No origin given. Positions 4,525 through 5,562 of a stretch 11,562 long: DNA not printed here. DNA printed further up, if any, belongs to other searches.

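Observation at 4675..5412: PP2C-like protein with apparently degenerate metal-binding motifs (candidate pseudophosphatase)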

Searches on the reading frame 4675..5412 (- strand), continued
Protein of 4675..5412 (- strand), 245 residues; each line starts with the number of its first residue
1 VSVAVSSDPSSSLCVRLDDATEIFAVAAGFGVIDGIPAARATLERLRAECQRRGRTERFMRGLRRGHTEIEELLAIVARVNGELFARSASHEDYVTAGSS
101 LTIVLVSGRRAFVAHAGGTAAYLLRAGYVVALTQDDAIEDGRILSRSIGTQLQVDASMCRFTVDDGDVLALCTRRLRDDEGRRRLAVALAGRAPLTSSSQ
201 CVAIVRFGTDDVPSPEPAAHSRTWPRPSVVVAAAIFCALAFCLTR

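Call 17: fold_search(model_id=the predicted structure, library=pdb)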
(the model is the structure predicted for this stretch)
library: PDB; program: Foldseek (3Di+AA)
matches with E <= 10: 392; with E <= 0.001: 130
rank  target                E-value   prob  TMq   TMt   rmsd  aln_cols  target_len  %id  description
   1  2pk0_D                2.4e-10  1.00  0.60  0.60   5.3       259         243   17  Structure of the S. agalactiae serine/threonine phosphatase at 2.65 resolution (released 2007-06-12)
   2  2pk0_C                4.2e-10  1.00  0.57  0.57   5.4       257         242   16  Structure of the S. agalactiae serine/threonine phosphatase at 2.65 resolution (released 2007-06-12)
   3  2pk0_A                5.6e-10  1.00  0.58  0.58   5.8       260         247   16  Structure of the S. agalactiae serine/threonine phosphatase at 2.65 resolution (released 2007-06-12)
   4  6jkv_A                8.5e-10  1.00  0.53  0.56   5.6       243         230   18  PppA, a key regulatory component of T6SS in Pseudomonas aeruginosa (released 2019-06-26)
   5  1txo_A                1.0e-09  1.00  0.55  0.57   8.0       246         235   20  Crystal structure of the Mycobacterium tuberculosis serine/threonine phosphatase PstP/Ppp at 1.95 A. (released 2004-11-23)
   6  5iti                  2.0e-09  1.00  0.60  0.62   4.9       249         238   18  A cynobacterial PP2C (tPphA) structure (released 2016-05-04)
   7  2j86_B                2.6e-09  1.00  0.57  0.59   5.5       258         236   17  Structural analysis of the PP2C Family Phosphatase tPphA of Thermosynechococcus elongatus (released 2007-11-06)
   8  2y09                  2.8e-09  1.00  0.56  0.58   5.6       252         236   17  The cyanobacterial PP2C-like phosphatase tPphA requires three metals in the catalytic center for efficient catalysis (released 2011-02-09)
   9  2xzv                  4.3e-09  1.00  0.58  0.60   5.1       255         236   15  The cyanobacterial PP2C-like phosphatase tPphA requires three metals in the catalytic center for efficient catalysis (released 2011-02-09)
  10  6jkv_B                4.5e-09  1.00  0.54  0.57   7.1       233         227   20  PppA, a key regulatory component of T6SS in Pseudomonas aeruginosa (released 2019-06-26)
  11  6ihv                  5.1e-09  1.00  0.57  0.63   5.5       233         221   14  Crystal structure of bacterial serine phosphatase bearing R161E mutation (released 2019-08-07)
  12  2cm1                  5.4e-09  1.00  0.54  0.56   5.7       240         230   19  Crystal structure of the catalytic domain of serine threonine protein phosphatase PstP in complex with 2 Manganese ions. (released 2007-06-12)
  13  5d2u                  5.8e-09  1.00  0.58  0.59   5.8       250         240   18  Crystal structure of tPphA Variant - H39A (released 2016-05-04)
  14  6ihr                  5.8e-09  1.00  0.56  0.54   6.0       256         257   15  Crystal structure of bacterial serine phosphatase with His tag (released 2019-08-07)
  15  2j82                  8.7e-09  1.00  0.56  0.62   5.5       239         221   18  Structural analysis of the PP2C Family Phosphatase tPphA from Thermosynechococcus elongatus (released 2007-11-06)
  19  1txo_B                1.3e-08  1.00  0.52  0.54   6.0       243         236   18  Crystal structure of the Mycobacterium tuberculosis serine/threonine phosphatase PstP/Ppp at 1.95 A. (released 2004-11-23)
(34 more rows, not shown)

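Call 19: find_homologous_proteins(query=P0033, max_evalue=1e-10)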
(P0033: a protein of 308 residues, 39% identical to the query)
Query P0033 (308 aa): 193 proteins with E <= 1e-10 among 8000 candidates; the best 120 are listed.
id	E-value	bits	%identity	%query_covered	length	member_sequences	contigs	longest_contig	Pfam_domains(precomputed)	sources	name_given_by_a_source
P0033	8.7e-190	648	100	100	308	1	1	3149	PF13672.12,PF00481.27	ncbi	ncbi:MAG: PP2C family protein-serine/threonine phosphatase [Vulcanimicrobiaceae bacterium]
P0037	3.1e-93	331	58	95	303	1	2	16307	PF13672.12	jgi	jgi:serine/threonine protein phosphatase PrpC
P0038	2.5e-91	324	58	97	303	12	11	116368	PF13672.12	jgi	jgi:protein phosphatase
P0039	4.1e-91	324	56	100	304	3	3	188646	PF13672.12,PF00481.27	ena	-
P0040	4.7e-91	323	59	97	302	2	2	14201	PF13672.12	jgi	jgi:protein phosphatase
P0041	8.8e-90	319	55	98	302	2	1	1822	PF13672.12,PF00481.27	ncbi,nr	ncbi:MAG: serine/threonine-protein phosphatase [Candidatus Eremiobacteraeota bacterium]|nr:serine/th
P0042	1.4e-89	319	53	100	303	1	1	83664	PF13672.12,PF00481.27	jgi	jgi:serine/threonine protein phosphatase PrpC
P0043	1.6e-89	318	54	100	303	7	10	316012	PF13672.12,PF00481.27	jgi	-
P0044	1.8e-89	318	56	98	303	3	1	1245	PF13672.12,PF00481.27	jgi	jgi:serine/threonine protein phosphatase PrpC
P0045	4.9e-89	317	56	98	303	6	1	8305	PF13672.12,PF00481.27,PF07228.18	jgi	jgi:protein phosphatase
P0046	1.0e-88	316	55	100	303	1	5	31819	PF13672.12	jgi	jgi:serine/threonine protein phosphatase PrpC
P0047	1.2e-88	316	57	100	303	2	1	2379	PF13672.12,PF00481.27,PF07228.18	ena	-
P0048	1.8e-88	315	54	99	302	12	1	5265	PF13672.12,PF00481.27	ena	-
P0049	2.2e-88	315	54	98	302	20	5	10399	PF13672.12,PF00481.27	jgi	jgi:serine/threonine protein phosphatase PrpC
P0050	4.9e-88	314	55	96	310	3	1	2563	PF13672.12,PF00481.27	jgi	jgi:protein phosphatase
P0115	1.2e-80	289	53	98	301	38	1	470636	-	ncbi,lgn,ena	-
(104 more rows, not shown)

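Call 22: find_related_loci(query=A1, collection=genome_contigs, flank=10000)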
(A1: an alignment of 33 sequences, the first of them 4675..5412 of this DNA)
Query A1 (245 aa) in genome_contigs; peptide patterns used: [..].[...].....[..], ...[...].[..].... (x = any residue, [..] = any of these).
148 stretches matched a pattern; 106 encode a relative of the query (tblastn E <= 1e-3); the best 80 are kept; 80 distinct loci.
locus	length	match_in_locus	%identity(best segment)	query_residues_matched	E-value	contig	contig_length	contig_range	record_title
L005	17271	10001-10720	69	1-240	1e-96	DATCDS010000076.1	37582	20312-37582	MAG TPA_asm: Candidatus Baltobacteraceae bacterium isolate SMAG_U7732 k141_554702, whole genome shotgun sequence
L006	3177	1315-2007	52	1-226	6e-56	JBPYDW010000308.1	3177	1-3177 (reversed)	MAG: Vulcanimicrobiaceae bacterium isolate Bin.024.fastaField_forest_FP2 k127_893575, whole genome shotgun sequence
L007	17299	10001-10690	45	1-241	3e-48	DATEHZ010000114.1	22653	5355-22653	MAG TPA_asm: Candidatus Baltobacteraceae bacterium isolate SMAG_U8824 k141_2199395, whole genome shotgun sequence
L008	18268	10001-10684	49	1-228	4e-47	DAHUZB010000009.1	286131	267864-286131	MAG TPA_asm: Vulcanimicrobiota bacterium isolate clean1677 k141_322634, whole genome shotgun sequence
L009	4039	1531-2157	44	1-211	8e-46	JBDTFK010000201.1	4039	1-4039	MAG: Candidatus Baltobacteraceae bacterium isolate cluster2_bin.225 k127_4192832, whole genome shotgun sequence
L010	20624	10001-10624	44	1-211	6e-46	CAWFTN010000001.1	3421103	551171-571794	MAG: Candidatus Eremiobacteraeota bacterium isolate MFD09603.bin.1.124 genome assembly, contig: contig_2604, whole genom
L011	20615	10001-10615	45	1-207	4e-45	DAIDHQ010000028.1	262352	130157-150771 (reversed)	MAG TPA_asm: Vulcanimicrobiota bacterium isolate clean348 k141_1222283, whole genome shotgun sequence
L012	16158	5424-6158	40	1-244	3e-45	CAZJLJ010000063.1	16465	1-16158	MAG TPA_asm: uncultured bacterium isolate SRP272529_co2_49 genome assembly, contig: NODE_6044_length_16465_cov_66.875076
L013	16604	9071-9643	47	1-189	2e-43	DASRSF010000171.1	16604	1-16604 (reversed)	MAG TPA_asm: Candidatus Baltobacteraceae bacterium isolate SMAG_U5498 k141_1290038, whole genome shotgun sequence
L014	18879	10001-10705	43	1-236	1e-42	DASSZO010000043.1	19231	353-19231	MAG TPA_asm: Candidatus Aquilonibacter sp. isolate SMAG_U711 k141_837488, whole genome shotgun sequence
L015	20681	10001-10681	47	1-230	8e-43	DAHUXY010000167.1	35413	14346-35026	MAG TPA_asm: Vulcanimicrobiota bacterium isolate clean1659 k141_45755, whole genome shotgun sequence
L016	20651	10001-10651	47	1-215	8e-43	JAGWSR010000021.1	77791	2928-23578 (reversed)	MAG: bacterium isolate REEB354 k141_471590, whole genome shotgun sequence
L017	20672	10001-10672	43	1-218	3e-42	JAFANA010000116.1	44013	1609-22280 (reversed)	MAG: Vulcanimicrobiota bacterium isolate CP_BE_RX_R2_8 BE_RX_R2_k147_147869, whole genome shotgun sequence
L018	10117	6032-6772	43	1-245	4e-41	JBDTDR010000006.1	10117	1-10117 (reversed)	MAG: Candidatus Tumulicola sp. isolate cluster2_bin.184 k127_2144661, whole genome shotgun sequence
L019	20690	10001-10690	40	1-235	9e-41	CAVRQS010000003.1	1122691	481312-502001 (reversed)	MAG: Candidatus Eremiobacteraeota bacterium isolate MFD09603.bin.1.64 genome assembly, contig: contig_3466, whole genome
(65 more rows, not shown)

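Call 25: find_encoding_contigs(protein=P0043, flank=8000, max_places=1)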
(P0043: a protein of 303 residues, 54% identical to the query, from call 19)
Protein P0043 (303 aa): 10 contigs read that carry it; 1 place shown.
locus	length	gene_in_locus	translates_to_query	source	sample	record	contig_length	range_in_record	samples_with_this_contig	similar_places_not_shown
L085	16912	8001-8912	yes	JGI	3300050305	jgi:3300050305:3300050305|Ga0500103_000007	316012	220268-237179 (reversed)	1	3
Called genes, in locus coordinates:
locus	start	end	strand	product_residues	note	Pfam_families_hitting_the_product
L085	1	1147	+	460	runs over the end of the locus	PF01546:Peptidase_M20, PF07687:M20_dimer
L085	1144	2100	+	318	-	PF00561:Abhydrolase_1, PF12146:Hydrolase_4, PF12697:Abhydrolase_6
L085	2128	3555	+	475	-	PF00493:MCM (faint), PF00004:AAA (weak), PF07728:AAA_5 (faint), PF13401:AAA_22 (faint), PF13521:AAA_28 (faint), PF07724:AAA_2, PF00004:AAA (weak)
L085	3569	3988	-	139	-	PF13160:DUF3995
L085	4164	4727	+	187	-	PF01327:Pep_deformylase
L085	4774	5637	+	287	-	PF00551:Formyl_trans_N, PF02911:Formyl_trans_C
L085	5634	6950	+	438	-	PF01029:NusB, PF22458:RsmF-B_ferredox (weak), PF02475:TRM5-TYW2_MTfase (weak), PF01189:Methyltr_RsmB-F, PF13649:Methyltransf_25 (weak), PF13847:Methyltransf_31 (weak)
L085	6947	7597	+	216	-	PF12401:FhaA_N, PF16697:Yop-YscD_cpl, PF00498:FHA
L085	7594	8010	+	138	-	PF16697:Yop-YscD_cpl, PF00498:FHA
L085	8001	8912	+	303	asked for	PF00481:PP2C (faint), PF13672:PP2C_2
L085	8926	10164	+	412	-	PF01098:FTSW_RODA_SPOVE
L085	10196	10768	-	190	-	-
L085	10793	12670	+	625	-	PF02771:Acyl-CoA_dh_N, PF02770:Acyl-CoA_dh_M, PF00441:Acyl-CoA_dh_1, PF08028:Acyl-CoA_dh_2 (weak), PF12806:Acyl-CoA_dh_C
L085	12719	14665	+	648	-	PF13620:CarboxypepD_reg, PF07715:Plug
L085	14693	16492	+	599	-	PF19291:TREH_N, PF00723:Glyco_hydro_15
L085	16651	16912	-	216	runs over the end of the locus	PF00106:adh_short, PF08659:KR, PF13561:adh_short_C2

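Call 26: find_encoding_contigs(protein=P0115, flank=8000, max_places=1)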
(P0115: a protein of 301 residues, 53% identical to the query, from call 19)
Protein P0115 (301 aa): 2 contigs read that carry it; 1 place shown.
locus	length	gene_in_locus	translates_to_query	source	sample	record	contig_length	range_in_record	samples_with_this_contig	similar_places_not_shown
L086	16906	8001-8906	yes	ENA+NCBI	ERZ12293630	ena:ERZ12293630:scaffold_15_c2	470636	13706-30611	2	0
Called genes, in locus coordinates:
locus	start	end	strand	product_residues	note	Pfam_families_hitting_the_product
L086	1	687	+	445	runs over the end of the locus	PF25919:BSH_CusB (faint), PF25917:BSH_RND, PF25954:Beta-barrel_RND_2, PF25989:YknX_C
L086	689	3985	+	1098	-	PF00873:ACR_tran, PF03176:MMPL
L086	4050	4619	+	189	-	PF01327:Pep_deformylase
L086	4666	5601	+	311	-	PF00551:Formyl_trans_N, PF02911:Formyl_trans_C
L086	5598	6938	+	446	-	PF01029:NusB, PF22458:RsmF-B_ferredox, PF01189:Methyltr_RsmB-F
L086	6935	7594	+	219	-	PF12401:FhaA_N, PF16697:Yop-YscD_cpl, PF00498:FHA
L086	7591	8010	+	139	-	PF16697:Yop-YscD_cpl, PF00498:FHA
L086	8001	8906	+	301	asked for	-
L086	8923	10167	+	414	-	PF01098:FTSW_RODA_SPOVE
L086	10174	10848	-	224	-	-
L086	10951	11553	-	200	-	PF00072:Response_reg, PF00196:GerE, PF04545:Sigma70_r4 (weak), PF08281:Sigma70_r4_2 (weak)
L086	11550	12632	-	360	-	PF07730:HisKA_3, PF13581:HATPase_c_2 (weak), PF02518:HATPase_c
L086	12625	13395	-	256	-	PF01061:ABC2_membrane, PF12698:ABC2_membrane_3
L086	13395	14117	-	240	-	PF00005:ABC_tran, PF13304:AAA_21 (weak)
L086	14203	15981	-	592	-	-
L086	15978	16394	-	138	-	PF01850:PIN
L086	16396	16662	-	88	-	PF02604:PhdYeFM_antitox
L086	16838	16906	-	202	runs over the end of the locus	-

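Call 27: find_encoding_contigs(protein=P0001, flank=5000, max_places=2)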
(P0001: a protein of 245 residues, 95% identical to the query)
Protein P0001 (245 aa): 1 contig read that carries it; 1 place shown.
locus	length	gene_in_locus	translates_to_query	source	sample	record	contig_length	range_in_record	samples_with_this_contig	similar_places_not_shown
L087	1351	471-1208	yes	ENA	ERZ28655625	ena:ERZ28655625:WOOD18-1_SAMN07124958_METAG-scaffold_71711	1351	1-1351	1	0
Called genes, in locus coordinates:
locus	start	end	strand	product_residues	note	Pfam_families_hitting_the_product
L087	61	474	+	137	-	PF16697:Yop-YscD_cpl, PF00498:FHA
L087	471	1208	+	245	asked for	-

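Call 40: search_protein_representatives(alignment_id=A1)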
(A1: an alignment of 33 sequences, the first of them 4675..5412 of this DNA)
Query: 33 sequences, 247 profile positions. Proteins with E-value up to 0.001 (for the whole library): 4806; up to 1e-10: 128; up to 1e-30: 29. The best 150 are listed.
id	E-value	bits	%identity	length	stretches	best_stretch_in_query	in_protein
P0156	1.8e-112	391.1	-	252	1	1-247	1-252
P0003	7.9e-95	333.4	-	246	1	1-247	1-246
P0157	4.7e-86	304.6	-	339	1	12-182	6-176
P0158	2.8e-83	295.5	-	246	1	1-245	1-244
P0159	1.2e-82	293.5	-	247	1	1-245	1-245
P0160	3.4e-78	278.9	-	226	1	1-246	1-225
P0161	1.5e-75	270.3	-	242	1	1-243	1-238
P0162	1.3e-74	267.1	-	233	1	1-242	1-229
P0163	1.1e-67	244.5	-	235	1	1-241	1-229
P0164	2.3e-67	243.4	-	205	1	18-177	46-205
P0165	3.7e-66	239.5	-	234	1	1-238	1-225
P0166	1.2e-65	237.8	-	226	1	1-188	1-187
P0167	4.3e-63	229.4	-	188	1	81-246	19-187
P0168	1.4e-59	218.0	-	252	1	6-238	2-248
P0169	9.4e-59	215.2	-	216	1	1-233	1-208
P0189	1.9e-26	109.4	-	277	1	15-192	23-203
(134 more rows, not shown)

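Call 42: find_encoding_contigs(protein=P0189, flank=6000, max_places=1)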
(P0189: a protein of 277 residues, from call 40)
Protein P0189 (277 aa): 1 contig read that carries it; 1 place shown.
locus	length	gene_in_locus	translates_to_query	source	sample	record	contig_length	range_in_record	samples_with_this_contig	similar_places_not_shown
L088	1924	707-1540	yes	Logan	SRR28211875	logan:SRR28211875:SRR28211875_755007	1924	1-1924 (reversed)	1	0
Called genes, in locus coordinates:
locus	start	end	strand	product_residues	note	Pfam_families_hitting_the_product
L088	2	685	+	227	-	?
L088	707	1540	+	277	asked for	-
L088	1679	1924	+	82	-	?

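Call 43: find_encoding_contigs(protein=P0168, flank=6000, max_places=1)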
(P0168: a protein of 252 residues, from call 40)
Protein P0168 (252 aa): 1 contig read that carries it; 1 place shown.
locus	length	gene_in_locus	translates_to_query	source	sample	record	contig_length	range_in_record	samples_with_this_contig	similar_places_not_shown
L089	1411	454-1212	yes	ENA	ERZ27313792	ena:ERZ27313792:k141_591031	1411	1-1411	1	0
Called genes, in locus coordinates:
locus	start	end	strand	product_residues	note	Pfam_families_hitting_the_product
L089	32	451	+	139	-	PF16697:Yop-YscD_cpl, PF00498:FHA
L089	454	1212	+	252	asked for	PF00481:PP2C (weak)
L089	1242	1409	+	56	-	?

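Call 55: predict_structure(alignment_id=A3)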
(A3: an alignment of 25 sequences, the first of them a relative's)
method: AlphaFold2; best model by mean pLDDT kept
length: 308 residues; sequences in the alignment: 25
mean_pLDDT: 75.9   pTM: 0.68
mean pLDDT of the five models: 75.9, 74.5, 73.3, 73.3, 72.5
residues with pLDDT >= 90: 86; 70-90: 127; 50-70: 51; < 50: 44
segments of 3 or more residues with pLDDT < 50: 144-181, 258-261
pLDDT, mean of each block of 10 residues (from residue 1): 82 66 91 80 77 94 92 88 89 78 74 91 83 86 44 37 38 37 74 89 85 84 91 89 83 60 65 95 89 58 61
secondary structure, 60 per line:
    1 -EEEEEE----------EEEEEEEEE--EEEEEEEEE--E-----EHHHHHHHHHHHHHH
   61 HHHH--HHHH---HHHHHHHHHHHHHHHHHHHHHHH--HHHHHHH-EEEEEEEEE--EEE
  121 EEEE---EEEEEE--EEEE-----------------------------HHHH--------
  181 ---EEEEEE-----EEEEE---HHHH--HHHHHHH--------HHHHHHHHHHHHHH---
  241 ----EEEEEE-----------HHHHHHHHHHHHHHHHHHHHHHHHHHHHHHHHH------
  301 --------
elements in order: E2-7 E18-26 E29-37 H47-64 H67-70 H74-96 H99-105 E107-115 E118-124 E128-133 E136-139 H169-172 E184-189 E195-199 H203-206 H209-215 H224-237 E245-250 H262-294
